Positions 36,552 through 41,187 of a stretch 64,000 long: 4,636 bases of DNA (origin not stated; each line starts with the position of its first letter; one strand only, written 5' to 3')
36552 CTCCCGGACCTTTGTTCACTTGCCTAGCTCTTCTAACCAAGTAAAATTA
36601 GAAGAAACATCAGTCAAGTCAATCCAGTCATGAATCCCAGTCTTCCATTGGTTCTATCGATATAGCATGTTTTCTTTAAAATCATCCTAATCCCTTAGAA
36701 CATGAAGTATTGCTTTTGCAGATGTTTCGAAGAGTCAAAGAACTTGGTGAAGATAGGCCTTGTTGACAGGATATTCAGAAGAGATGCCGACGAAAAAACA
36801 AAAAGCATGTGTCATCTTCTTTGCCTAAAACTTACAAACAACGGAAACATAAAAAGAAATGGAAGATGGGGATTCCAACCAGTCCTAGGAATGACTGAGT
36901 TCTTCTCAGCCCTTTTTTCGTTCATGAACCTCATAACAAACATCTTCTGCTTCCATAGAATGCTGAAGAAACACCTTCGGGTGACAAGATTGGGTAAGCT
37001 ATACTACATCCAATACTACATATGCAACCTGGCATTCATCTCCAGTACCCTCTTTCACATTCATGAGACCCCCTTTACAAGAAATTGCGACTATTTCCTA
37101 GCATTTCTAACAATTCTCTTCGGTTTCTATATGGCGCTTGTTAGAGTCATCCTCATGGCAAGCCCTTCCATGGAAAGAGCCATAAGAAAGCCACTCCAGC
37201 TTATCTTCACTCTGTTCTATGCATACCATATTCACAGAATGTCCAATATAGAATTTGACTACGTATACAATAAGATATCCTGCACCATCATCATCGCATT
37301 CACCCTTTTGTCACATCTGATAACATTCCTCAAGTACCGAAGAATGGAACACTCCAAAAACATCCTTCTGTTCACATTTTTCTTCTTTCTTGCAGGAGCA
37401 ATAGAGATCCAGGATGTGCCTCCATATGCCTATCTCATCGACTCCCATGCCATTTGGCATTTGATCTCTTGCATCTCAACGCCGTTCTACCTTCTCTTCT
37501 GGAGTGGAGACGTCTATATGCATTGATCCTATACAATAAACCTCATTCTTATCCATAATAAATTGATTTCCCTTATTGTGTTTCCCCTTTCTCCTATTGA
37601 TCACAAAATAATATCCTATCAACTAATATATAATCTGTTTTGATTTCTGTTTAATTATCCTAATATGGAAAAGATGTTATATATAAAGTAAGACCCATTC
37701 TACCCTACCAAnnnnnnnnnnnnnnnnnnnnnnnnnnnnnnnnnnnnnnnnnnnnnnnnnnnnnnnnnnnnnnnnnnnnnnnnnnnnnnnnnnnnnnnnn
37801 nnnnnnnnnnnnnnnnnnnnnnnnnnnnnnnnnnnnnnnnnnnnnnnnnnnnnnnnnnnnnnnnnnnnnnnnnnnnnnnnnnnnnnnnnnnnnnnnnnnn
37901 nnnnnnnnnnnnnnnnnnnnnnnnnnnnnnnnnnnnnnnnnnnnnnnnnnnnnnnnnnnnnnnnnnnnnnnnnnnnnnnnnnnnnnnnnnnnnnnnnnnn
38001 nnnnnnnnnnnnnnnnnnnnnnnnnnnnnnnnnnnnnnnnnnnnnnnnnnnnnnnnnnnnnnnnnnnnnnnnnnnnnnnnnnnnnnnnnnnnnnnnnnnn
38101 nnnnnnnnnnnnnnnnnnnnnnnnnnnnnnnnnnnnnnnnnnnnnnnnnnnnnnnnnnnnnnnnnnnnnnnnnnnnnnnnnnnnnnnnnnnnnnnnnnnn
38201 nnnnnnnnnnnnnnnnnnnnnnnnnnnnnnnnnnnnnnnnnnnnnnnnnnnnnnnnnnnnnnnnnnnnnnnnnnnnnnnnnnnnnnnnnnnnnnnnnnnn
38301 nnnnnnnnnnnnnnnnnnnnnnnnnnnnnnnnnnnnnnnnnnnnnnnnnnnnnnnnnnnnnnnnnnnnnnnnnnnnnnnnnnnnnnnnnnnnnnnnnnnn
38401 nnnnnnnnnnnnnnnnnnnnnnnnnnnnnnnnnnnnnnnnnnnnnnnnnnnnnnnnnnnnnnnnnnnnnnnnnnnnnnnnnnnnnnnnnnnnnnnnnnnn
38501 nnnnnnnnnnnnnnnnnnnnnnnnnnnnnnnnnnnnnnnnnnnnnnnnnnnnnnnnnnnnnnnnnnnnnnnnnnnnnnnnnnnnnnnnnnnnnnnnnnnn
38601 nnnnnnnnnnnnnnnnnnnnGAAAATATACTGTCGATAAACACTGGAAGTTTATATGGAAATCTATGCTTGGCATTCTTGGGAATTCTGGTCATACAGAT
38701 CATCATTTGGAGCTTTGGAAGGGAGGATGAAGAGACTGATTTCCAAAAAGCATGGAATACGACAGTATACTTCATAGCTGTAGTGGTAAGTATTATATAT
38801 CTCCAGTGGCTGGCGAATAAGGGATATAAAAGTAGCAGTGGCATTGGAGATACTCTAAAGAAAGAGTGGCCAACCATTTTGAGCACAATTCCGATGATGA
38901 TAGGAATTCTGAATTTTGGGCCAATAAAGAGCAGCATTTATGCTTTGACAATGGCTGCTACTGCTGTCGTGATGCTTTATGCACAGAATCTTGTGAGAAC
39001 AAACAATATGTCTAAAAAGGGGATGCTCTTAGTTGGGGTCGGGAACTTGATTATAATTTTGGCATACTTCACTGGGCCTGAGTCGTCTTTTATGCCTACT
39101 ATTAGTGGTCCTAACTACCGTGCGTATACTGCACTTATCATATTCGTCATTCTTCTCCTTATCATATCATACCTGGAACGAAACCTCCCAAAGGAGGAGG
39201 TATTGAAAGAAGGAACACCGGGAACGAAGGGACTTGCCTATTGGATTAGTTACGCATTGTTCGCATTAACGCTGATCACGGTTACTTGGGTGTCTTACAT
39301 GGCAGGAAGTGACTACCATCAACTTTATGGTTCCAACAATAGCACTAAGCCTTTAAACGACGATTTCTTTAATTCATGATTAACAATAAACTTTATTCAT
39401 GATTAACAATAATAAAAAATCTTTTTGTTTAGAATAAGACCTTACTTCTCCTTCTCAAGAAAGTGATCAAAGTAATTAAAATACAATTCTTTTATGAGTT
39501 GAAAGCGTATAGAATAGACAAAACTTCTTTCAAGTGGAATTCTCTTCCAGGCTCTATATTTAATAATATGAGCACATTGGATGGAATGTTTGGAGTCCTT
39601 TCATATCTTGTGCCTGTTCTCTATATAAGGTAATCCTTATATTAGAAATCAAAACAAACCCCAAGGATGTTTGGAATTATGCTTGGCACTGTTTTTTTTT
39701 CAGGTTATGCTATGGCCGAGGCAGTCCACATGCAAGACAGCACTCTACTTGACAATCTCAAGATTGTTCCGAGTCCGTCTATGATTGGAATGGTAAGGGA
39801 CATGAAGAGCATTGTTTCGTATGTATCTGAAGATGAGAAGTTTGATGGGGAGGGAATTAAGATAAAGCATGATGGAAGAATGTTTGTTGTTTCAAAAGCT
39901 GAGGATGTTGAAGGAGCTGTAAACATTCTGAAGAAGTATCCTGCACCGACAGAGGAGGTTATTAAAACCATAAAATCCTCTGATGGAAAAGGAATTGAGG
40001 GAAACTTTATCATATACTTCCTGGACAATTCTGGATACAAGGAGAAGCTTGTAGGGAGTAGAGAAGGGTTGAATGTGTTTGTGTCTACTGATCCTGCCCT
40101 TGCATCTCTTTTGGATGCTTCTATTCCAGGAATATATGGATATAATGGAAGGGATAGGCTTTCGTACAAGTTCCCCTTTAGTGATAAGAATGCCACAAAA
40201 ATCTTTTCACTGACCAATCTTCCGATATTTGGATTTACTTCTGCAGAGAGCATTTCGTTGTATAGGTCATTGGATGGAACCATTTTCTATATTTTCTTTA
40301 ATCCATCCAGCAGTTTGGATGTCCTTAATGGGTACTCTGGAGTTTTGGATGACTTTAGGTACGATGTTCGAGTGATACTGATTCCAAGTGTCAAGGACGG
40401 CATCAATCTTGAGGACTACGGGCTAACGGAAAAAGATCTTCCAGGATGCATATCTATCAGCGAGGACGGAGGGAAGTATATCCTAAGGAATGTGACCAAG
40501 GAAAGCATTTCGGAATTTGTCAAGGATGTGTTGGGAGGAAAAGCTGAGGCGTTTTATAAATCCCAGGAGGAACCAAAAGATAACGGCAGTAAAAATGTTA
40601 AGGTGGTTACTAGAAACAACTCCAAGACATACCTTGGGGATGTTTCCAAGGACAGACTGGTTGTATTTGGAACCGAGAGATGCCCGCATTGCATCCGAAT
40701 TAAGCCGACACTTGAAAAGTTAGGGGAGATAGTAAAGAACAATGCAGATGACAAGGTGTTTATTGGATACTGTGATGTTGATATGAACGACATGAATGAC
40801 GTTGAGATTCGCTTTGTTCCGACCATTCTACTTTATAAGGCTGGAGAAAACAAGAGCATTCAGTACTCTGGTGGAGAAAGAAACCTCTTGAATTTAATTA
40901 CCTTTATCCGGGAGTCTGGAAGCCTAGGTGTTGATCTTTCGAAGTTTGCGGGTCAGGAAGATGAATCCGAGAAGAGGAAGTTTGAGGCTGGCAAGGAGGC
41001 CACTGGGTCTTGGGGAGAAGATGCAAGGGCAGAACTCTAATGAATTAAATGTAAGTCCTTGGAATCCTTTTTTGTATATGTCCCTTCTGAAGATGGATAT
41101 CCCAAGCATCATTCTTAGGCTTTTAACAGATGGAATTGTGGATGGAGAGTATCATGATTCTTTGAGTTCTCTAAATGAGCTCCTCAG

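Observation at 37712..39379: Unclassified 7-TM protein with a 300-aa Cys-containing helical N-terminal domain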

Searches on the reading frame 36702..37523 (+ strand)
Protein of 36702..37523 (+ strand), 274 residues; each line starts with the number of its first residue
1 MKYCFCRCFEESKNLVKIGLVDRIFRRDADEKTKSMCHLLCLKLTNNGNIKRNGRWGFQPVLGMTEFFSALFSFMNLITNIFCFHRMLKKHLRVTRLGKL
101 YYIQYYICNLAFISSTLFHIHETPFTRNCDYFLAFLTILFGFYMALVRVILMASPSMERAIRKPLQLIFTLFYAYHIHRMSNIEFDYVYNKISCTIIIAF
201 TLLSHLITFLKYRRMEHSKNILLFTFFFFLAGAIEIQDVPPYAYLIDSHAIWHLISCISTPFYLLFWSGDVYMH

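Call 3: search_protein_families(library=pfam, proteins=[window:36702-37523:+], max_evalue=1)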
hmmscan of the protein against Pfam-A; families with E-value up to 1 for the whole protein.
window:36702-37523:+ (274 aa): 2 families
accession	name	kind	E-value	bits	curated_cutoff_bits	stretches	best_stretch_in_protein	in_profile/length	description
PF04080.19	Per1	-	2.8e-43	149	25.3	1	53-270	38-256/257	Per1-like family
PF11992.13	TgpA_N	-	0.24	10.8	30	1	134-246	18-131/333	TgpA N-terminal domain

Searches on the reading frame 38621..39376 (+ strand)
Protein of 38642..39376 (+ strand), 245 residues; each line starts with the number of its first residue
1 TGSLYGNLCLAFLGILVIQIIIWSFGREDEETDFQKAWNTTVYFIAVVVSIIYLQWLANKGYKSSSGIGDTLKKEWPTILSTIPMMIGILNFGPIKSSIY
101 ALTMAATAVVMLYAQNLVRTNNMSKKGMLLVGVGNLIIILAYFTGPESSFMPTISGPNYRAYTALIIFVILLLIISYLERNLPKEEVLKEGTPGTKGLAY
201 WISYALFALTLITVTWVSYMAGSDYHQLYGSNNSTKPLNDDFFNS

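Call 22: find_homologous_proteins(query=window:38642-39376:+, max_evalue=0.001)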
Query window:38642-39376:+: 1711 candidates shared short words with the query, none scored E <= 0.001.

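Call 31: find_homologous_proteins(query=A2, max_evalue=0.001)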
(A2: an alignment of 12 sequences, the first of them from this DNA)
Query A2 (12 sequences): 8000 candidates shared short words with the query, none scored E <= 0.001.

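Call 50: predict_structure(alignment_id=A3)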
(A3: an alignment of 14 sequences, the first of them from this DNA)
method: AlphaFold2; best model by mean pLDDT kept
length: 252 residues; sequences in the alignment: 14
mean_pLDDT: 79.8   pTM: 0.78
mean pLDDT of the five models: 79.8, 79.1, 78.7, 77.8, 71.0
residues with pLDDT >= 90: 83; 70-90: 107; 50-70: 44; < 50: 18
segments of 3 or more residues with pLDDT < 50: 1-8, 241-247, 250-252
pLDDT, mean of each block of 10 residues (from residue 1): 47 75 85 71 91 92 88 82 90 86 90 93 81 88 92 59 83 90 76 58 76 93 93 75 49 50
secondary structure, 60 per line:
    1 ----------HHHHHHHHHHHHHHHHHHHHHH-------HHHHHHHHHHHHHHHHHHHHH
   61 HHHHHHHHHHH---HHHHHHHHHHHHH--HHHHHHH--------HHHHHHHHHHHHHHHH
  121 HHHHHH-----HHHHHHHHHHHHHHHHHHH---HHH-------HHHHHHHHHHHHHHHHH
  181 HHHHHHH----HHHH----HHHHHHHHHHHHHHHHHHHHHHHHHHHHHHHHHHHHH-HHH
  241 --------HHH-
elements in order: H11-32 H40-71 H75-87 H90-96 H105-126 H132-150 H164-187 H192-195 H200-236

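Call 54: fold_search(model_id=the predicted structure, library=pdb)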
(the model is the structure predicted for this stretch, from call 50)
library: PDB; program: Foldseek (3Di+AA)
matches with E <= 10: 513; with E <= 0.001: 0
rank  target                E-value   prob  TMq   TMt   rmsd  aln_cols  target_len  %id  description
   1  2q13                  3.3e-01  0.11  0.13  0.10  27.4       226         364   10  Crystal structure of BAR-PH domain of APPL1 (released 2007-08-14)
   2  9kq0_A                4.7e-01  0.25  0.22  0.24  25.3       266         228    9  Structure of TolQRA complex at pH 8.0 from E.coli (released 2026-03-04)
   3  7vqx_R                5.0e-01  0.13  0.18  0.14  22.2       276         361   12  Cryo-EM structure of human vasoactive intestinal polypeptide receptor 2 (VIP2R) in complex with PACAP27 and Gs (released 2022-05-18)
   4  9kpz_C                5.2e-01  0.09  0.13  0.15  25.4       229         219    7  Structure of TolQRA complex at pH 5.4 from E.coli (released 2026-03-04)
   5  1c8s                  5.4e-01  0.23  0.24  0.27  14.9       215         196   13  BACTERIORHODOPSIN D96N LATE M STATE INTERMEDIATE (released 1999-10-20)
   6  6xpd_A                5.7e-01  0.20  0.21  0.18  12.7       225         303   13  Cryo-EM structure of human ZnT8 double mutant - D110N and D224N, determined in outward-facing conformation (released 2020-08-05)
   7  6i1z_A                5.7e-01  0.13  0.20  0.19  15.3       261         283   14  Outward facing structure of apo CST (released 2019-06-05)
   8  7vvn_R                5.7e-01  0.11  0.18  0.16  17.1       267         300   11  PTH-bound human PTH1R in complex with Gs (class4) (released 2022-08-03)
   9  6lmk_R                6.0e-01  0.20  0.22  0.16  16.9       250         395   15  Cryo-EM structure of the human glucagon receptor in complex with Gs (released 2020-04-01)
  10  9kvy_A                6.2e-01  0.33  0.24  0.22  11.7       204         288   13  Cryo-EM structure of SLC30A10, determined in asymmetric conformations-one subunit in an inward-facing Mn2+-bound and t (released 2025-10-15)
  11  2z0o                  6.2e-01  0.09  0.14  0.11  27.8       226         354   11  Crystal structure of APPL1-BAR-PH domain (released 2008-05-13)
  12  7epb_A                6.5e-01  0.21  0.26  0.12  13.8       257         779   13  Cryo-EM structure of LY354740-bound mGlu2 homodimer (released 2021-06-23)
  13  9kpz_B                6.5e-01  0.15  0.19  0.21  24.7       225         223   10  Structure of TolQRA complex at pH 5.4 from E.coli (released 2026-03-04)
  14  7f02_C                7.9e-01  0.12  0.19  0.20  21.2       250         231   10  Cytochrome c-type biogenesis protein CcmABCD from E. coli (released 2022-11-09)
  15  5ogk_A                8.2e-01  0.09  0.17  0.16  18.9       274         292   13  Crystal structure of a nucleotide sugar transporter with bound nucleotide sugar. (released 2017-11-22)
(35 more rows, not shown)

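Call 62: search_solved_structures(query=A3, max_evalue=10)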
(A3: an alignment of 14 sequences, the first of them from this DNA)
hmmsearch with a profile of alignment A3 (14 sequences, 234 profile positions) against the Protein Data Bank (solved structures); distinct sequences matched with E-value up to 10: 1.
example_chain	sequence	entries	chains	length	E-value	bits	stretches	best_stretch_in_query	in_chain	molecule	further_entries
2lm2_A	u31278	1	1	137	0.046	16.2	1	152-220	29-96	Neuronal acetylcholine receptor subunit beta-2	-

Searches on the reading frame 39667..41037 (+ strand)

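Call 3: search_protein_families(library=pfam, proteins=[window:39667-41037:+], max_evalue=1)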
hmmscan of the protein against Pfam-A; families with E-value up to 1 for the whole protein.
window:39667-41037:+ (457 aa): 7 families
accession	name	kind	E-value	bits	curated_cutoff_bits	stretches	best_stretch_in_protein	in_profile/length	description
PF00085.26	Thioredoxin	-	2.1e-11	44.1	23.5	1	311-415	2-102/103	Thioredoxin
PF13848.12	Thioredoxin_6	-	1.2e-08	35.5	27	2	136-287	24-184/184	Thioredoxin-like domain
PF13098.12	Thioredoxin_2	-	2.6e-05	24.9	27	1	328-401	6-92/104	Thioredoxin-like domain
PF00462.30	Glutaredoxin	-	0.027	15.1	22.9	1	332-356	2-24/60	Glutaredoxin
PF02966.22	DIM1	-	0.14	12.4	27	1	328-410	19-101/133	Mitosis protein DIM1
PF23135.2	TRI4_N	-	0.16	12.4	27.8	1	263-293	16-46/61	TRI4 N-terminal domain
PF18941.5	DUF5688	-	0.24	11.3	34.5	1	43-90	177-225/290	Family of unknown function (DUF5688)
